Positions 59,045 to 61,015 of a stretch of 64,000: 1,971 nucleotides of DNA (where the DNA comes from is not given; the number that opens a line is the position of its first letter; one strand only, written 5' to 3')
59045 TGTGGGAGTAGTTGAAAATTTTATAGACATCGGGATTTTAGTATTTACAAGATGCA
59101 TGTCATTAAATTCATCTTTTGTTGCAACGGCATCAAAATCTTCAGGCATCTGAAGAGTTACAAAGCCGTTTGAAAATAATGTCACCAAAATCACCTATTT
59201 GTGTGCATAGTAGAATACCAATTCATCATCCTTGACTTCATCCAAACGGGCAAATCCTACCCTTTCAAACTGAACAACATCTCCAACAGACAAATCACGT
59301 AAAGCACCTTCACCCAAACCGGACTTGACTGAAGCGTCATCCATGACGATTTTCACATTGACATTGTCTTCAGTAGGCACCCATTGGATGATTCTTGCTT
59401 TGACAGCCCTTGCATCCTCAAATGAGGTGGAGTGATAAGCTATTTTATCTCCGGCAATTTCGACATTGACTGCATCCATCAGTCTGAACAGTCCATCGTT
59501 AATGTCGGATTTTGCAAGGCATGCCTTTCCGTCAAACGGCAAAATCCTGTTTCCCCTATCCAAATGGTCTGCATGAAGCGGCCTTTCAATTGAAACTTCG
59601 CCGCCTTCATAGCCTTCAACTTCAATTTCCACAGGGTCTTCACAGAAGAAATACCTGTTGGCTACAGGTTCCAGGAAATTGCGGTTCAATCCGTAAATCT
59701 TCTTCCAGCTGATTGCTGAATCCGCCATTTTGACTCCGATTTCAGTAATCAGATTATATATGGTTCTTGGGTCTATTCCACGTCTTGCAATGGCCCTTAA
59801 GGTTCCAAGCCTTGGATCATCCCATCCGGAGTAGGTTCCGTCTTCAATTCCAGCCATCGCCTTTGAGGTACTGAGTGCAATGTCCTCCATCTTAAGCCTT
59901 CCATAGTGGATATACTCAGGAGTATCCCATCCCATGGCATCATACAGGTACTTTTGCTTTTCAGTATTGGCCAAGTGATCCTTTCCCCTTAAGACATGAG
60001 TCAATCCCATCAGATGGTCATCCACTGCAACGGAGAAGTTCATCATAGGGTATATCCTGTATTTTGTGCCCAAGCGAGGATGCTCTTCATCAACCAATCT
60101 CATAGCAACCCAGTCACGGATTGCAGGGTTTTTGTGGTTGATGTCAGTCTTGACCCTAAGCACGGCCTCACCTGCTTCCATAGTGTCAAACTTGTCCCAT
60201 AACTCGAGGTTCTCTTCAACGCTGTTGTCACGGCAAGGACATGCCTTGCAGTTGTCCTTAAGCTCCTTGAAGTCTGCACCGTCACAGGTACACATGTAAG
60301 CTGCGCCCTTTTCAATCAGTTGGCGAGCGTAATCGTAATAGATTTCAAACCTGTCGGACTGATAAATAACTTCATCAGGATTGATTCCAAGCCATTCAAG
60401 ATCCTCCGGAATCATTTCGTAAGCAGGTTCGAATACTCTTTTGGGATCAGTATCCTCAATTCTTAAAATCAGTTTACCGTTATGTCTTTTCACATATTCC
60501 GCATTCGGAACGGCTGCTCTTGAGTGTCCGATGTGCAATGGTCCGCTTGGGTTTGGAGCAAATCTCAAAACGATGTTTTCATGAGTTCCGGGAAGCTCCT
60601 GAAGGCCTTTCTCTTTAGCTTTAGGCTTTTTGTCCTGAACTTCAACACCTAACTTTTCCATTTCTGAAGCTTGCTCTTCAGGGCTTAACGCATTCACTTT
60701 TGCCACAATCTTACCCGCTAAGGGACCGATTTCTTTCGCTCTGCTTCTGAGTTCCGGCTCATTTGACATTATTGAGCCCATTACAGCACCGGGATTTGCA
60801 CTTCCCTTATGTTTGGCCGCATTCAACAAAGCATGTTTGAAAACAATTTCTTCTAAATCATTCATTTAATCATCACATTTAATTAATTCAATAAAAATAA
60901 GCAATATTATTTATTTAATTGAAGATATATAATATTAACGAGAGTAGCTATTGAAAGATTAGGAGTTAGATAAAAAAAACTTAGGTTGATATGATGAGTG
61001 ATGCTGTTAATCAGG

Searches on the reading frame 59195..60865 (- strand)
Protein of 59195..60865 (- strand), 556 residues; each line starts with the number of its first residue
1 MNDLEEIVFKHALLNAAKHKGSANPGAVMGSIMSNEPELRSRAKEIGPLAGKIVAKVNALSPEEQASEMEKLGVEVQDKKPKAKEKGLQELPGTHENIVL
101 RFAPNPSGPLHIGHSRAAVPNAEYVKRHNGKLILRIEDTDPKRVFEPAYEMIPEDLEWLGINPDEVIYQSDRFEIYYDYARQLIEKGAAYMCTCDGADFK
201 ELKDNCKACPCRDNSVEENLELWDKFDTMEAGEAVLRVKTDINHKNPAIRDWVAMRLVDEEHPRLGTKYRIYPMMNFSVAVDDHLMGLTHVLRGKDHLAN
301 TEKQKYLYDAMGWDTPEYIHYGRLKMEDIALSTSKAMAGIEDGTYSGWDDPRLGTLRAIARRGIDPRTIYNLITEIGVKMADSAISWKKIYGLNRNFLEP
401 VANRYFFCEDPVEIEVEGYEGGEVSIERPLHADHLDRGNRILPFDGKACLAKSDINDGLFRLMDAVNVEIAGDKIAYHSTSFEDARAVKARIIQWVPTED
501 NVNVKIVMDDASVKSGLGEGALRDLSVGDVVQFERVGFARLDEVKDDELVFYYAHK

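Call 85: search_protein_families(library=pfam, proteins=[window:59195-60865:-], max_evalue=0.00001)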
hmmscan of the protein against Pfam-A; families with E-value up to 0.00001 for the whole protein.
window:59195-60865:- (556 aa): 3 families
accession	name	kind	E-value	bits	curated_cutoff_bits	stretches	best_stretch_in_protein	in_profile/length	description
PF00749.27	tRNA-synt_1c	-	2e-81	273.8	23.4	1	98-398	2-312/314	tRNA synthetases class I (E and Q), catalytic domain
PF03950.23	tRNA-synt_1c_C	-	6.4e-13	49.2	23.9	1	402-473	1-76/91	tRNA synthetases class I (E and Q), anti-codon binding domain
PF20974.2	tRNA-synt_1c_C2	-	9.5e-09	36.3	23.9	1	492-542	1-69/69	tRNA synthetases class I (E and Q), anti-codon binding domain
